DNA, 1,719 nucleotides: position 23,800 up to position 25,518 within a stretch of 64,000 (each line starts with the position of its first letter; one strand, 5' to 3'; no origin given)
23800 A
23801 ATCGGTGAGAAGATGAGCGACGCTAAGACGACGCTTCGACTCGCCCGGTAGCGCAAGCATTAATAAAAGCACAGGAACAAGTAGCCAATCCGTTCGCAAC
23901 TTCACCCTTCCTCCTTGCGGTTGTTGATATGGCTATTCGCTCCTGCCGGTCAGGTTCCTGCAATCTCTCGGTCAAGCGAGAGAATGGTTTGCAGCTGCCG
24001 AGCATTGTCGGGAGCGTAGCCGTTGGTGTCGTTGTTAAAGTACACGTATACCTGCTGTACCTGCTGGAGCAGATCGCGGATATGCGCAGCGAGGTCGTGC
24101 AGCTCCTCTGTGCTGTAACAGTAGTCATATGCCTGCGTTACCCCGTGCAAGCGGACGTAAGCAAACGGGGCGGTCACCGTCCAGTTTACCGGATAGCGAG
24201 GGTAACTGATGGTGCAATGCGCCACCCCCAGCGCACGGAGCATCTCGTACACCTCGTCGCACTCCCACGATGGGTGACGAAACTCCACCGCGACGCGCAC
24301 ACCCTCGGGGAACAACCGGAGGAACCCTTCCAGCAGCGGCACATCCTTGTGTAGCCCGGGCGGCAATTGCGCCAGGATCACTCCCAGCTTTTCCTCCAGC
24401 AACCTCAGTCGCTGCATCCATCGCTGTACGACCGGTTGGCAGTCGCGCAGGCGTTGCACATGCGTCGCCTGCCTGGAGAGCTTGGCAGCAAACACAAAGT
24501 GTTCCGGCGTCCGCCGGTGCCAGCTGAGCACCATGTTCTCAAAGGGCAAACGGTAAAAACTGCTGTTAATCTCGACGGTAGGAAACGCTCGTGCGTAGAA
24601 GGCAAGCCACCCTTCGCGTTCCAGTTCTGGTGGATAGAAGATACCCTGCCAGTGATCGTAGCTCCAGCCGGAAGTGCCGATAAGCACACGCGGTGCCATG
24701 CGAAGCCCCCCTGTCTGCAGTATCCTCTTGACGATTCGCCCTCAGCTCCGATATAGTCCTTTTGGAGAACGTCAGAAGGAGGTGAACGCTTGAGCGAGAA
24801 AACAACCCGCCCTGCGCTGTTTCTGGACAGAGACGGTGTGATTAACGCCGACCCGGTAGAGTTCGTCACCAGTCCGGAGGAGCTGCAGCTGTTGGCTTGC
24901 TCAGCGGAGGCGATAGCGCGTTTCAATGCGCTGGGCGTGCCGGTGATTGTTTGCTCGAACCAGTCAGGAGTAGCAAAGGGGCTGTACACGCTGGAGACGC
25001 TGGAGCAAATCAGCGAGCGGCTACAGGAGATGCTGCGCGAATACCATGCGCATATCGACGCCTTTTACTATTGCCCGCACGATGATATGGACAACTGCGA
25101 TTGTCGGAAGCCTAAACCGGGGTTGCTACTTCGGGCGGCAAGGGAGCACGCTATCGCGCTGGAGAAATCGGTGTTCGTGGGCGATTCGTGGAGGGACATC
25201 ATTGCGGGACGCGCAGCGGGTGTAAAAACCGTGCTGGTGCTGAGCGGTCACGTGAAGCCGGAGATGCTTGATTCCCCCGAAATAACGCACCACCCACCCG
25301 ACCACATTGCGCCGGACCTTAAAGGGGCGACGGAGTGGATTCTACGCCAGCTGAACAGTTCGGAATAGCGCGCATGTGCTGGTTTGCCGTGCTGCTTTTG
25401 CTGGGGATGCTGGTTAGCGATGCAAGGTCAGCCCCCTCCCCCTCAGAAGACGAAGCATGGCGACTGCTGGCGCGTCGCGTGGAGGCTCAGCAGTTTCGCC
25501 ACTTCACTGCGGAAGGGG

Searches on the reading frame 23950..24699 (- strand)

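Call 60: search_protein_families(library=pfam, proteins=[window:23950-24699:-], max_evalue=0.00001)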
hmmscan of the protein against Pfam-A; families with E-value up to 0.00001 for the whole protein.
window:23950-24699:- (249 aa): 1 family
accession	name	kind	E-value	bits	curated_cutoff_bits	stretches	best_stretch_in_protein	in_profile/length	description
PF01904.24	DUF72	-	3e-73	246.9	25.3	1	22-238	1-216/217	Protein of unknown function DUF72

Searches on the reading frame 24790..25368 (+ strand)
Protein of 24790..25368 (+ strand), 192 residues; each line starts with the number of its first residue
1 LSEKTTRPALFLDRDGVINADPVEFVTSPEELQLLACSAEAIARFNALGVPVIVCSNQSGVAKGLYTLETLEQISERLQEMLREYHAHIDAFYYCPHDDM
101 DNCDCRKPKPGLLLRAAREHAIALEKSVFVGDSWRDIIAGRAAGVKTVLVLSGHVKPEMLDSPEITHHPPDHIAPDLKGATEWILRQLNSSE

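Call 60: search_protein_families(library=pfam, proteins=[window:24790-25368:+], max_evalue=0.00001)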
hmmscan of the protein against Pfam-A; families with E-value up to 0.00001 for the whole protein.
window:24790-25368:+ (192 aa): 4 families
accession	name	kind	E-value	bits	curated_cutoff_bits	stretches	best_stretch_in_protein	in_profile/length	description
PF13242.12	Hydrolase_like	-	9e-19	67.6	22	1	105-179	2-74/75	HAD-hyrolase-like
PF00702.32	Hydrolase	-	2.3e-10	41.6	26.4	1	13-144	78-191/191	haloacid dehalogenase-like hydrolase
PF13419.12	HAD_2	-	1.7e-08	35.2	23.8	1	101-150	129-178/178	Haloacid dehalogenase-like hydrolase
PF08645.17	PNK3P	-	4.2e-08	33.5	22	1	38-133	34-126/161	Polynucleotide kinase 3 phosphatase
